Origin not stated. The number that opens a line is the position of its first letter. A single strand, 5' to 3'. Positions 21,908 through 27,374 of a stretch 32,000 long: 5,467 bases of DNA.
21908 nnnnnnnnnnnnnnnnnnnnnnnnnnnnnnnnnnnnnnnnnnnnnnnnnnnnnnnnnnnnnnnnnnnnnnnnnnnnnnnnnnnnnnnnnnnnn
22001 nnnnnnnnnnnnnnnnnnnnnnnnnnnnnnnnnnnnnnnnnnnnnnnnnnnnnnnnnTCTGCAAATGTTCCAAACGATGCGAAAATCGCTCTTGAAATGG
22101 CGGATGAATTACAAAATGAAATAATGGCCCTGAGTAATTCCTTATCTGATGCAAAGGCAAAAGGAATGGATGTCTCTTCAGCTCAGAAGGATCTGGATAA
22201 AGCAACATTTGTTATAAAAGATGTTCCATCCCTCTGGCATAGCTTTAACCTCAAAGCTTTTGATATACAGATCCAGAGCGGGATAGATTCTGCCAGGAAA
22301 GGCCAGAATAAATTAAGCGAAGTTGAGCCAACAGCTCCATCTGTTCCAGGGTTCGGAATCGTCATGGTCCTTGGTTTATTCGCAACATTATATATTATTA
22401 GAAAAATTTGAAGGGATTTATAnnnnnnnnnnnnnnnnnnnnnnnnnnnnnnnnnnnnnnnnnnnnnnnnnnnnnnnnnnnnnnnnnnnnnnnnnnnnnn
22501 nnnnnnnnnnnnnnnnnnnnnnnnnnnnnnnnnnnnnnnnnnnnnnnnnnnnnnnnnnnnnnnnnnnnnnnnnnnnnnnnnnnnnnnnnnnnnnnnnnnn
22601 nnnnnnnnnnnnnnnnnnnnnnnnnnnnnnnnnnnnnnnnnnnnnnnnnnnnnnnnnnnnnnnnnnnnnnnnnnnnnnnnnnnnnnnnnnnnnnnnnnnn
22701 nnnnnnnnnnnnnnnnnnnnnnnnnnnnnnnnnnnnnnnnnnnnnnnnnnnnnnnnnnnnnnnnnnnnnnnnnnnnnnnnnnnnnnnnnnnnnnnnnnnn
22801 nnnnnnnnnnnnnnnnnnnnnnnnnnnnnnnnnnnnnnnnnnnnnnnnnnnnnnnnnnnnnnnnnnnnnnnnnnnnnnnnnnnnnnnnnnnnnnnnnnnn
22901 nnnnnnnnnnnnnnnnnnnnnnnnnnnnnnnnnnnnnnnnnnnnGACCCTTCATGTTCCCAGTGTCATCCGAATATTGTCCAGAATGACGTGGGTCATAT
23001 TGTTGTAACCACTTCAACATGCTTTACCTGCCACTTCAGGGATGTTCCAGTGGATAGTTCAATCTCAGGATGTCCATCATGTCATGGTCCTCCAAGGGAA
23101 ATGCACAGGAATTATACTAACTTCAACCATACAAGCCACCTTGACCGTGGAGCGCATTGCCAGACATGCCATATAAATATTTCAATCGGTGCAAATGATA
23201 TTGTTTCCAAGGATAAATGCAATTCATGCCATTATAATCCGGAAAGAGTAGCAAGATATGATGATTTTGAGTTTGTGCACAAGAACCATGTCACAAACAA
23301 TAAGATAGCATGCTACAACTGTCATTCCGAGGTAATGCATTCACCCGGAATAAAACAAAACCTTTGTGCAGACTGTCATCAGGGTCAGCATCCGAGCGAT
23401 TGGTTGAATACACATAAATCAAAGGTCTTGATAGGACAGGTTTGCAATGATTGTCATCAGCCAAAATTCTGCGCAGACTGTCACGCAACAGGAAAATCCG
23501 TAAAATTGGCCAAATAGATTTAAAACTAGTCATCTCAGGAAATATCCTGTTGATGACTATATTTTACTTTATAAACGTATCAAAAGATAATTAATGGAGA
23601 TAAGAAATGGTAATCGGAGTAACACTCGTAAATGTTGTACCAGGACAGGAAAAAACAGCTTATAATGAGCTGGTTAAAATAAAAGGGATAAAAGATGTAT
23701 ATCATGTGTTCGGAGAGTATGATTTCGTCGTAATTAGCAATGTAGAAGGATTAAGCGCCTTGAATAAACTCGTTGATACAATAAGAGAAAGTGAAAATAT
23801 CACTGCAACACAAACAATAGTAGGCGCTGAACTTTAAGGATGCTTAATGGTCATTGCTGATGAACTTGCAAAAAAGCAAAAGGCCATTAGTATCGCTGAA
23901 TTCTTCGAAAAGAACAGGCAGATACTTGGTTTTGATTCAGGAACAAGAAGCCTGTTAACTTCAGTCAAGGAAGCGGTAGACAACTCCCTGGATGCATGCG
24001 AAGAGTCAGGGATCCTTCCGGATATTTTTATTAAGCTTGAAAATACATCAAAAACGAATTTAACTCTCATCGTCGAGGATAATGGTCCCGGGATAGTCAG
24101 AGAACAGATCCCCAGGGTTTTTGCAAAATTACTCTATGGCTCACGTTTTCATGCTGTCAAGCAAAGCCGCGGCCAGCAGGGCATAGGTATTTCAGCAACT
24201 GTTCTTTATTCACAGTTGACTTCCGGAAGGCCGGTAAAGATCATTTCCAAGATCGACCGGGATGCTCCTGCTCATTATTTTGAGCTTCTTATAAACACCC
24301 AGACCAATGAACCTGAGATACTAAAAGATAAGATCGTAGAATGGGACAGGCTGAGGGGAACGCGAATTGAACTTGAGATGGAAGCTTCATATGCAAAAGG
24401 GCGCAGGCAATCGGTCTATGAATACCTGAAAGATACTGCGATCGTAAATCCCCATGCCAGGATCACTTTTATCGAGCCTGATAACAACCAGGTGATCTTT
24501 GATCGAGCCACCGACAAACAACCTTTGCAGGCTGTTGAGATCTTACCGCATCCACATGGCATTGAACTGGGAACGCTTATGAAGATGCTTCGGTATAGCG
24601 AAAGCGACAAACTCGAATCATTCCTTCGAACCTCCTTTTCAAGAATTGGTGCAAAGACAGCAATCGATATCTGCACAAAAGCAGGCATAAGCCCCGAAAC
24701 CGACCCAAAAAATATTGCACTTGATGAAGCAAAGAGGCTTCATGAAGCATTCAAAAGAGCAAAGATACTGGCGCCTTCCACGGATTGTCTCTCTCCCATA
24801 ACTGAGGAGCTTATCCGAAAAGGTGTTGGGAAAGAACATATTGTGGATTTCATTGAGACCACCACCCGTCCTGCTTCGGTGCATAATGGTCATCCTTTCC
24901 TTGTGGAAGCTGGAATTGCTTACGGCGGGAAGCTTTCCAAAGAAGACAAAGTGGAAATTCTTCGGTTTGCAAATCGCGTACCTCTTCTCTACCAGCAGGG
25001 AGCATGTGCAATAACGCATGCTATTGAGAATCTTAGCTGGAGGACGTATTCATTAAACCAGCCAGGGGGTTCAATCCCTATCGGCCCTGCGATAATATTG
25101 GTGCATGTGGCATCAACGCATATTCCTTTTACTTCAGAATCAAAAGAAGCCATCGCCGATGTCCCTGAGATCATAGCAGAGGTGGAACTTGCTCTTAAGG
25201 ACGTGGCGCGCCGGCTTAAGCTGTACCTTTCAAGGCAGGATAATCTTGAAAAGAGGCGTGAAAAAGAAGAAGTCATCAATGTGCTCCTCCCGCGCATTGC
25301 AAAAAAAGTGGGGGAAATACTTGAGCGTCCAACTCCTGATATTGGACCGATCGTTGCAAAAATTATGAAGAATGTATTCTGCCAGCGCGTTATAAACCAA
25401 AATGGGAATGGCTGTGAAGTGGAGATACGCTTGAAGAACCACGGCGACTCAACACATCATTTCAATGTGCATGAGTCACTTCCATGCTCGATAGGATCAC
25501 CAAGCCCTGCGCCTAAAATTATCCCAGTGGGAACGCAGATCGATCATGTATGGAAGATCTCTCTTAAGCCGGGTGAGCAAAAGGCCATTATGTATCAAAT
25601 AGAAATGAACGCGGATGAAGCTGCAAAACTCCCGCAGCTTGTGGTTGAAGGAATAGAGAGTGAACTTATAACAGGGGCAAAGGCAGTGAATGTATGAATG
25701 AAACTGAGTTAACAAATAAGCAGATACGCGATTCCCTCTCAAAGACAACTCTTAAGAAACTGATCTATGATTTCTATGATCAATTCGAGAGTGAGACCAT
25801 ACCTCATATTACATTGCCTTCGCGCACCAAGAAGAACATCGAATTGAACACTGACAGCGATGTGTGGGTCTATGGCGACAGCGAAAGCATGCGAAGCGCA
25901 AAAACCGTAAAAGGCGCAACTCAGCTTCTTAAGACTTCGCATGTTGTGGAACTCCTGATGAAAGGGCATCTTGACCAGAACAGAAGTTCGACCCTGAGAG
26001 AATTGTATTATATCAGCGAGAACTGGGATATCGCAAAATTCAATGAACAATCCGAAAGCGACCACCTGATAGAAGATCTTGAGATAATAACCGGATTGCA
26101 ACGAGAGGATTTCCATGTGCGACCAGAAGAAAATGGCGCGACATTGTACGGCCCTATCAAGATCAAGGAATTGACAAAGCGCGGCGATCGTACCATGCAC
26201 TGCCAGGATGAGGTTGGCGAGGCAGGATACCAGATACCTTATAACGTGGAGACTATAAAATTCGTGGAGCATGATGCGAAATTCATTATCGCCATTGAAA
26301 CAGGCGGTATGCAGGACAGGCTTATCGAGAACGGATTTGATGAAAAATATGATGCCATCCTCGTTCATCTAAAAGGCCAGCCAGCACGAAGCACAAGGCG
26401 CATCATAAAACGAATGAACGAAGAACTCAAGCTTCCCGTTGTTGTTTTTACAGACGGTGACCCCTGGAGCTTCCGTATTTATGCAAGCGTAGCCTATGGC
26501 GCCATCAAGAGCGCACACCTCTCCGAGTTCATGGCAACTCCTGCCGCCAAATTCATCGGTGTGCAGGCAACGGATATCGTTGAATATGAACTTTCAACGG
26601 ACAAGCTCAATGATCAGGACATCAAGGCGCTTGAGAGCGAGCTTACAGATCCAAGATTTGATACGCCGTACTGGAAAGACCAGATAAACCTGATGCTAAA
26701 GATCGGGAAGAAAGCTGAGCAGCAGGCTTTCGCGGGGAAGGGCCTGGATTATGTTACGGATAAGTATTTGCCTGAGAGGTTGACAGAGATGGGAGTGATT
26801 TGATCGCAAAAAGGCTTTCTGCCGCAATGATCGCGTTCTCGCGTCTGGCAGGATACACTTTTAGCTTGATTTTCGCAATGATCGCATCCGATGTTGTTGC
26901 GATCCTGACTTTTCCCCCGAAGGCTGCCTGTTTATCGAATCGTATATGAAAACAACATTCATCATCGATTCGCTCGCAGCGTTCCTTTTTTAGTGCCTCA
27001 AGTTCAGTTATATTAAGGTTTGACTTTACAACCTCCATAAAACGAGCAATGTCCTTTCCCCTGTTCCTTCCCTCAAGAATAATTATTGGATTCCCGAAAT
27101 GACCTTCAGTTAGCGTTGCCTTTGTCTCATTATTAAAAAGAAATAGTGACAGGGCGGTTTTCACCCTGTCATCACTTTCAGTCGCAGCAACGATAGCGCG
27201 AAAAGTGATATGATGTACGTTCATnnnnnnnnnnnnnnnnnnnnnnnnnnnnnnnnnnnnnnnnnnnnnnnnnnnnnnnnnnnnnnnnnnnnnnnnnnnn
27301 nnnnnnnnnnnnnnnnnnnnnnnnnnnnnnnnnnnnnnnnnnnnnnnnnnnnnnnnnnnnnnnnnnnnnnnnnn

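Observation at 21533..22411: Pentahaem cytochrome carrying a PGF-CTERM archaeosortase signal behind a ~90-residue helical stalk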

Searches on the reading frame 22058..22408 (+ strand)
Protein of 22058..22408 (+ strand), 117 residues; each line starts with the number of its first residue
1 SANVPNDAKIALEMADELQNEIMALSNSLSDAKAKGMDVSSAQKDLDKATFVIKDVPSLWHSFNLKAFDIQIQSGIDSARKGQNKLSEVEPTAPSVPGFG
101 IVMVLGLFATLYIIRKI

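Call 52: search_protein_representatives(protein=window:22058-22408:+)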
Query: 117 residues. Proteins with E-value up to 0.001 (for the whole library): 23; up to 1e-10: 11; up to 1e-30: 1. The best 23 are listed.
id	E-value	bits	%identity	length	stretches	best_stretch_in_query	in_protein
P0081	5.2e-33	129.6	60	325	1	2-116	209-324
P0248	4.0e-30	120.3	54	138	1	2-116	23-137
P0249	4.8e-29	116.9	61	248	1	24-117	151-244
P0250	4.1e-19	85.0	42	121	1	2-114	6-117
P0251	2.4e-15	72.9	41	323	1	2-113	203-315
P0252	3.7e-15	72.3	40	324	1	2-113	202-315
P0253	9.4e-15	71.0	40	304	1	3-116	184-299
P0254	3.0e-14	69.3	39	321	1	3-114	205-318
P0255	1.3e-13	67.3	40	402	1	7-114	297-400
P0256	2.1e-13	66.6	38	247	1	3-114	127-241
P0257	2.2e-11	60.2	38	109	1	28-116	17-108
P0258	1.1e-10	57.8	43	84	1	4-80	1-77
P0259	8.2e-10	55.1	35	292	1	3-116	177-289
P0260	1.4e-09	54.4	41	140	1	3-84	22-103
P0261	4.1e-08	49.6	39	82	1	39-115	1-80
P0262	9.1e-08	48.5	34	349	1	7-115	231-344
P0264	1.4e-05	41.5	24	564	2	3-117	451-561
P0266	1.9e-04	37.9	32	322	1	4-116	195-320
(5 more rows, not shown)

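Call 56: list_cluster_members(proteins=[P0251, P0252, P0253, P0254, P0255, P0259, P0262, P0264, P0266, P0250])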
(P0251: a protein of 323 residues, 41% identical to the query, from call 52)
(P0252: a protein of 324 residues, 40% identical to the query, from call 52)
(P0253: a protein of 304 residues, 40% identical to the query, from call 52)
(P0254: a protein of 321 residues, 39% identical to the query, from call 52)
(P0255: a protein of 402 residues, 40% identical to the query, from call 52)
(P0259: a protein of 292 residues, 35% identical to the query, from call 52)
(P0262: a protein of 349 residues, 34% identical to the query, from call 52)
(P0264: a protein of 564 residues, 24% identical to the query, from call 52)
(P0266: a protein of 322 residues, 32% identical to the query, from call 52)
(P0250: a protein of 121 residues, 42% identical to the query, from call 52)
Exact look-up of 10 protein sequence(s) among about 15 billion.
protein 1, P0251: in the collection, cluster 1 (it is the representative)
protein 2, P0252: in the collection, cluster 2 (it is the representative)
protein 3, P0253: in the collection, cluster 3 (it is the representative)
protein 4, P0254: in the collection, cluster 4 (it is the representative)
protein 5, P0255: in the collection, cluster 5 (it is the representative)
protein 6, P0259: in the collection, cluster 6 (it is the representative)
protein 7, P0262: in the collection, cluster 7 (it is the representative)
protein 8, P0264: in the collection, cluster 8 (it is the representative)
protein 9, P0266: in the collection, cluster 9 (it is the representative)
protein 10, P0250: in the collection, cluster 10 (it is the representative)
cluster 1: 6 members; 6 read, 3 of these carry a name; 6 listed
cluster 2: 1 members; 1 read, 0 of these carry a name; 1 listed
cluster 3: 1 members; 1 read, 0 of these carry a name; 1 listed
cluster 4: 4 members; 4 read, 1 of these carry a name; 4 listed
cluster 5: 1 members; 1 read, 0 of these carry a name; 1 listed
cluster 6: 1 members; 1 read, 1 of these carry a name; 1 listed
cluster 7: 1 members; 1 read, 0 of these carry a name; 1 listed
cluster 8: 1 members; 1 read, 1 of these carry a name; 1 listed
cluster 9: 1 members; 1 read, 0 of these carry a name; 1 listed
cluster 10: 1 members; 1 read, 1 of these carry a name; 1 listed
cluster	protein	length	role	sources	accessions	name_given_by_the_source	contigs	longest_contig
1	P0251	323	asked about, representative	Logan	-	-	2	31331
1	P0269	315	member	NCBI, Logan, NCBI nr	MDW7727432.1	MAG: cytochrome c3 family protein [Candidatus Methanoperedens sp.] | cytochrome c3 family protein [Candidatus Methanoperedens sp.]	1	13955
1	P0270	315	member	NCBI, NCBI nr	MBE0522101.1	MAG: cytochrome c3 family protein [Candidatus Methanoperedenaceae archaeon] | cytochrome c3 family protein [Candidatus Methanoperedenaceae archaeon]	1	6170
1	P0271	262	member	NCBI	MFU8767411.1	MAG: multiheme c-type cytochrome, partial [Candidatus Methanoperedens sp.]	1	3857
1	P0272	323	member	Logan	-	-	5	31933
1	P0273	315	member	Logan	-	-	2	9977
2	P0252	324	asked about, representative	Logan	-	-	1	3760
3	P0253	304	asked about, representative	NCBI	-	-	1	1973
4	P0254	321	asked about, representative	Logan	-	-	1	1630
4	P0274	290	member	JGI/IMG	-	nitrate/TMAO reductase-like tetraheme cytochrome c subunit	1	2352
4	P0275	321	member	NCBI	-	-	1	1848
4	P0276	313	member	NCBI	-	-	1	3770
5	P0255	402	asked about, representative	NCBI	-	-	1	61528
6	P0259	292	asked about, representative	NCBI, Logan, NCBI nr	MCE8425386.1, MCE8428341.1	MAG: cytochrome c3 family protein [Candidatus Methanoperedens sp.] | cytochrome c3 family protein [Candidatus Methanoperedens sp.]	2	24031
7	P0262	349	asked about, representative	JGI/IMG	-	-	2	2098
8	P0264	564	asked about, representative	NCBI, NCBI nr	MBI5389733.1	hypothetical protein HZB01_05140 [Candidatus Woesearchaeota archaeon] | hypothetical protein [Candidatus Woesearchaeota archaeon]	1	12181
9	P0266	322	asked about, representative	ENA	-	-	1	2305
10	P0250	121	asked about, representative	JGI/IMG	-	hypothetical protein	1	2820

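Call 60: find_encoding_contigs(protein=P0255, flank=7000, max_places=1)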
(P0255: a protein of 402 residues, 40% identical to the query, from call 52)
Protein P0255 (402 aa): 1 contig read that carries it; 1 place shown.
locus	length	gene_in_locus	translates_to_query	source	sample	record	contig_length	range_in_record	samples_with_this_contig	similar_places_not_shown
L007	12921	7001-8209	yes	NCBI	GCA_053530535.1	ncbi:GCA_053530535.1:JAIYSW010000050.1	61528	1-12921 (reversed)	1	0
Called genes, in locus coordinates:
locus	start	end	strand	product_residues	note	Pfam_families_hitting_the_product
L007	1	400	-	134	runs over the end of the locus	-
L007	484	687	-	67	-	-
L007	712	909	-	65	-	-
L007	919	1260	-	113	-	-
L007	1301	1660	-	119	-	PF00072:Response_reg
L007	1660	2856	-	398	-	PF08448:PAS_4, PF00512:HisKA, PF02518:HATPase_c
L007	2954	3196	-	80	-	-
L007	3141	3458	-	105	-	-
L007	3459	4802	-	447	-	PF02369:Big_1 (faint), PF13620:CarboxypepD_reg (faint)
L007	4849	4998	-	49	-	-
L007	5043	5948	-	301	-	PF19580:Exo_endo_phos_3, PF03372:Exo_endo_phos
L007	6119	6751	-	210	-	-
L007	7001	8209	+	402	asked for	PF09699:Paired_CXXCH_1 (faint), PF14522:Cytochrome_C7 (faint), PF14537:Cytochrom_c3_2 (weak)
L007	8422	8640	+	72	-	PF17341:DUF5371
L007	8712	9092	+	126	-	PF22751:DUF488-N3a, PF04343:DUF488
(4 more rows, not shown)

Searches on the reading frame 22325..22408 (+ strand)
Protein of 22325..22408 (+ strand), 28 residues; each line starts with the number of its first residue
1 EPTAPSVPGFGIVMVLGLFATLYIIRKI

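Call 6: search_protein_families(library=ncbifam, proteins=[window:22337-22408:+], max_evalue=10)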
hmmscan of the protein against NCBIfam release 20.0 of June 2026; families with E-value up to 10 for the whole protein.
seq(24 aa): 4 families
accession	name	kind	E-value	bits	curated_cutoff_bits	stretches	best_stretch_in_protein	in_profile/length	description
NF045529.2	Heimdall-CTERM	domain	0.00039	20.7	24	1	3-23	2-22/26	Heimdall-CTERM domain-containing surface protein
TIGR04126.1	PGF_CTERM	domain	0.026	14.2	24.5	1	2-21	4-24/28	PGF-CTERM sorting domain-containing protein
NF050011.2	PFE_CTERM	equivalog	0.07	13.7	24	1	4-23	8-27/28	PFE-CTERM domain-containing protein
NF033507.3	Loki-CTERM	subfamily_domain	0.093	13.1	19.9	1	3-23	1-23/27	Loki-CTERM sorting domain-containing protein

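Call 7: search_protein_families(library=pfam, proteins=[window:22337-22408:+], max_evalue=10)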
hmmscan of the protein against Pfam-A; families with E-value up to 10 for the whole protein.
seq(24 aa): 1 family
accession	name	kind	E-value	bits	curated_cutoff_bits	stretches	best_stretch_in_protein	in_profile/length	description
PF18204.6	PGF-CTERM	-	0.013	15.9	18.8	1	3-23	1-22/23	PGF-CTERM motif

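Call 24: search_protein_families(library=pfam, proteins=[window:22325-22408:+], max_evalue=10)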
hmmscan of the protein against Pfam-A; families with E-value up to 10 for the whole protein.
seq(28 aa): 2 families
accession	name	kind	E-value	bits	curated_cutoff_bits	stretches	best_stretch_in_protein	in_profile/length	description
PF18204.6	PGF-CTERM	-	0.023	15.1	18.8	1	7-27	1-22/23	PGF-CTERM motif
PF05140.19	ResB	-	0.17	11.1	24.6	1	2-26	428-452/486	ResB-like family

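Call 25: search_protein_families(library=ncbifam, proteins=[window:22325-22408:+], max_evalue=10)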
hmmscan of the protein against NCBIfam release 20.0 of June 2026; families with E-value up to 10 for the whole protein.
seq(28 aa): 3 families
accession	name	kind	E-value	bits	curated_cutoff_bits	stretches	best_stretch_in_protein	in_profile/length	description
NF045529.2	Heimdall-CTERM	domain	0.00061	20.1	24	1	7-27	2-22/26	Heimdall-CTERM domain-containing surface protein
TIGR04126.1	PGF_CTERM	domain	0.0093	15.6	24.5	1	3-24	1-23/28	PGF-CTERM sorting domain-containing protein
NF033507.3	Loki-CTERM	subfamily_domain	0.16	12.3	19.9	1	7-27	1-23/27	Loki-CTERM sorting domain-containing protein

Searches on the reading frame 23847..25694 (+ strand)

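Call 44: search_protein_families(library=pfam, proteins=[window:23847-25694:+], max_evalue=0.001)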
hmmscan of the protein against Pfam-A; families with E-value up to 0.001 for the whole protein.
window:23847-25694:+ (616 aa): 4 families
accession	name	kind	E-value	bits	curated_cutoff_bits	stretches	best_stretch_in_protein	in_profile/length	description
PF09239.17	Topo-VIb_trans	-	1e-65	220.8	24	1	310-473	1-159/159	Topoisomerase VI B subunit, transducer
PF18000.7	Top6b_C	-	3e-26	92.2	28.6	1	493-609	1-111/111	Type 2 DNA topoisomerase 6 subunit B C-terminal domain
PF02518.31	HATPase_c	-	1.8e-09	38.5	26.4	1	36-120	6-82/111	Histidine kinase-, DNA gyrase B-, and HSP90-like ATPase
PF13589.12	HATPase_c_3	-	5.8e-08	33.3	25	1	38-135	5-93/137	Histidine kinase-, DNA gyrase B-, and HSP90-like ATPase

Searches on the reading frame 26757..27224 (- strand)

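Call 44: search_protein_families(library=pfam, proteins=[window:26757-27224:-], max_evalue=0.001)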
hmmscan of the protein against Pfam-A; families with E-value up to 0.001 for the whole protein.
window:26757-27224:- (156 aa): 1 family
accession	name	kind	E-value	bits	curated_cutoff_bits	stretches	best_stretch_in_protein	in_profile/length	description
PF01877.22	RNA_binding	-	2.9e-29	102.2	26.9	1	5-120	1-119/120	RNA binding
